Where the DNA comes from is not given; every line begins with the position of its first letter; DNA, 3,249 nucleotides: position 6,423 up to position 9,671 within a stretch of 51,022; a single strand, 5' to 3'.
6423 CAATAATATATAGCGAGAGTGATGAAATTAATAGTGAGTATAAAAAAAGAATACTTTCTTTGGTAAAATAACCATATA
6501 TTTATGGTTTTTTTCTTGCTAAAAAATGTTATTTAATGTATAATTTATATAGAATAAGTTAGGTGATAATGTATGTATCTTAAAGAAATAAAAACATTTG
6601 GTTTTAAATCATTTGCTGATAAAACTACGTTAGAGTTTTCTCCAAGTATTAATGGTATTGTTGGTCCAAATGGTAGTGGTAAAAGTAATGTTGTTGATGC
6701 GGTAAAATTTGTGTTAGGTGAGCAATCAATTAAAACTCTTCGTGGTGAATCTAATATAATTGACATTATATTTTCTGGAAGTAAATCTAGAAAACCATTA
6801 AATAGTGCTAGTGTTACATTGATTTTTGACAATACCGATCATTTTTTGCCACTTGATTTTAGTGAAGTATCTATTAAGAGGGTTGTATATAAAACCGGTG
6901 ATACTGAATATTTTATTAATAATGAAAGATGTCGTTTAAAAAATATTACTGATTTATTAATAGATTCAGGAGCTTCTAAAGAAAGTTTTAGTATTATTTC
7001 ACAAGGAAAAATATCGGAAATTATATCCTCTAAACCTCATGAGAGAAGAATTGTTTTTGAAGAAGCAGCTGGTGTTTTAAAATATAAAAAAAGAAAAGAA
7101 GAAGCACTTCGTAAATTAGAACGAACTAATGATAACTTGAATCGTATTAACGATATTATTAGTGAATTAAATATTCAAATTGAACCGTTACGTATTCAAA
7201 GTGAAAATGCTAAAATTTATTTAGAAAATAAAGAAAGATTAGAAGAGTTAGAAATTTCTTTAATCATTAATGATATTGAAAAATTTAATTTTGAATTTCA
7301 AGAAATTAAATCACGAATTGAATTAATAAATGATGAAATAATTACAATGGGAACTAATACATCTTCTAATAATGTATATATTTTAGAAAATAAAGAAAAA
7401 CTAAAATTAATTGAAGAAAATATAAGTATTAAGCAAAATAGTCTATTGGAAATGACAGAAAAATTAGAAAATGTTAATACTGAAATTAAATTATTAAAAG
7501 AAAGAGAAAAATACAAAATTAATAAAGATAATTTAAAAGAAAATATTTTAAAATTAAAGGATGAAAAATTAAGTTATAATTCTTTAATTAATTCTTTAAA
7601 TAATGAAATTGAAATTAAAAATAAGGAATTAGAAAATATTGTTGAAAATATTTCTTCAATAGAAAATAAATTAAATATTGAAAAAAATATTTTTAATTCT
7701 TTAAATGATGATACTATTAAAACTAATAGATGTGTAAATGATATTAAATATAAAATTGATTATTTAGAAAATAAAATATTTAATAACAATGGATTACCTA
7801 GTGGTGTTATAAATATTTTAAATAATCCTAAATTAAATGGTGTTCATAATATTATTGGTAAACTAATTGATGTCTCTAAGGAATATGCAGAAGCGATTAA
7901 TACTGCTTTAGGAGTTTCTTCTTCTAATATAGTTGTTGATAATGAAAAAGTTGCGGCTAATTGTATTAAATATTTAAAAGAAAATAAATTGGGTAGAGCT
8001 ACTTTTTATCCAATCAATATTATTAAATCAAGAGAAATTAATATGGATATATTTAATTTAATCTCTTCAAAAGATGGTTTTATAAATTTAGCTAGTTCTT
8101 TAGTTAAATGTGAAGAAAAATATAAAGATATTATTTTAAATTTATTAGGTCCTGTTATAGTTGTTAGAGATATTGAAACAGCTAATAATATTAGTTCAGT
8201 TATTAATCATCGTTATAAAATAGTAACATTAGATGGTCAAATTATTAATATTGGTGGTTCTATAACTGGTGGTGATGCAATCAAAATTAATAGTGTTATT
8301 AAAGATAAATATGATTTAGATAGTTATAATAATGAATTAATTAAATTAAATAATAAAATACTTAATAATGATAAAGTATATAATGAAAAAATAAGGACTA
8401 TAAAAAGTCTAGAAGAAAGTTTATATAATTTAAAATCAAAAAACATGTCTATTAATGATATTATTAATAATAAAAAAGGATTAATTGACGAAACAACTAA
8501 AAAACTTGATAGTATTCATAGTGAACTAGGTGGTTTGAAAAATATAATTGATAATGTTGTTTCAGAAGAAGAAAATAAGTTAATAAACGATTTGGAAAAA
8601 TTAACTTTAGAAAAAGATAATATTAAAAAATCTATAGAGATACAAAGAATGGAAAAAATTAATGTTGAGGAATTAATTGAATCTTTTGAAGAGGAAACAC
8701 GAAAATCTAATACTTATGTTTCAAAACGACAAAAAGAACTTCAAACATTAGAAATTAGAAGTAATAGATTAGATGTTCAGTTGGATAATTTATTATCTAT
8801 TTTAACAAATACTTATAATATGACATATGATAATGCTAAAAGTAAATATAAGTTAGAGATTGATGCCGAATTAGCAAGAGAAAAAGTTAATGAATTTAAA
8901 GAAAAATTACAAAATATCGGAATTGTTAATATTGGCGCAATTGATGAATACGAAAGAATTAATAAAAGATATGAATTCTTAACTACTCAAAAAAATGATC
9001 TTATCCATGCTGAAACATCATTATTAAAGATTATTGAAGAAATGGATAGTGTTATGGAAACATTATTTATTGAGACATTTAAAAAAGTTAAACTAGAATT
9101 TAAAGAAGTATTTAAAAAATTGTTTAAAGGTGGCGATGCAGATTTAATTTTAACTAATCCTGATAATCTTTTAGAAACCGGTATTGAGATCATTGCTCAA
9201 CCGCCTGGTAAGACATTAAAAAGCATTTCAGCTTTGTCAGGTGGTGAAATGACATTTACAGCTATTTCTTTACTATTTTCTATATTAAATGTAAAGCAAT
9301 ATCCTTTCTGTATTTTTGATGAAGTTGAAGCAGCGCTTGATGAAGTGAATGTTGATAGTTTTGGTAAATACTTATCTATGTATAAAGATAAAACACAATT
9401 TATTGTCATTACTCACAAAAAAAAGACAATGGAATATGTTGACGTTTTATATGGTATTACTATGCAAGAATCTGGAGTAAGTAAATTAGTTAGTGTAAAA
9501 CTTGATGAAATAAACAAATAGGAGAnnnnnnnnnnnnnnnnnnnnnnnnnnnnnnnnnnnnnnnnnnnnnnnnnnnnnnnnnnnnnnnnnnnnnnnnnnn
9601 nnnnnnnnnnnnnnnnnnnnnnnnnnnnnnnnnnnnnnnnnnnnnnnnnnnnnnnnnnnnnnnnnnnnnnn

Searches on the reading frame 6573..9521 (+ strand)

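Call 25: search_protein_families(library=ncbifam, proteins=[window:6573-9521:+], max_evalue=1e-10)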
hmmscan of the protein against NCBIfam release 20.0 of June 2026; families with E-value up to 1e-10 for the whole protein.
window:6573-9521:+ (982 aa): 4 families
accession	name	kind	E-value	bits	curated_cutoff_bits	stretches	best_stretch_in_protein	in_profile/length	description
TIGR02168.1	SMC_prok_B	equivalog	2.7e-280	932.9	567.35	3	2-332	1-332/1181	chromosome segregation protein SMC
TIGR02169.1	SMC_prok_A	equivalog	4.1e-162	541.4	729.4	3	2-402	1-402/1165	chromosome segregation protein SMC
NF045487.1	ASRP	equivalog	5.9e-16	58.2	300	0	665-947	327-589/593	archaea-specific SMC-related protein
NF045780.1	TrlF_fam_ATP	equivalog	1.3e-13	50.7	350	0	11-394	295-702/944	TrlF family AAA-like ATPase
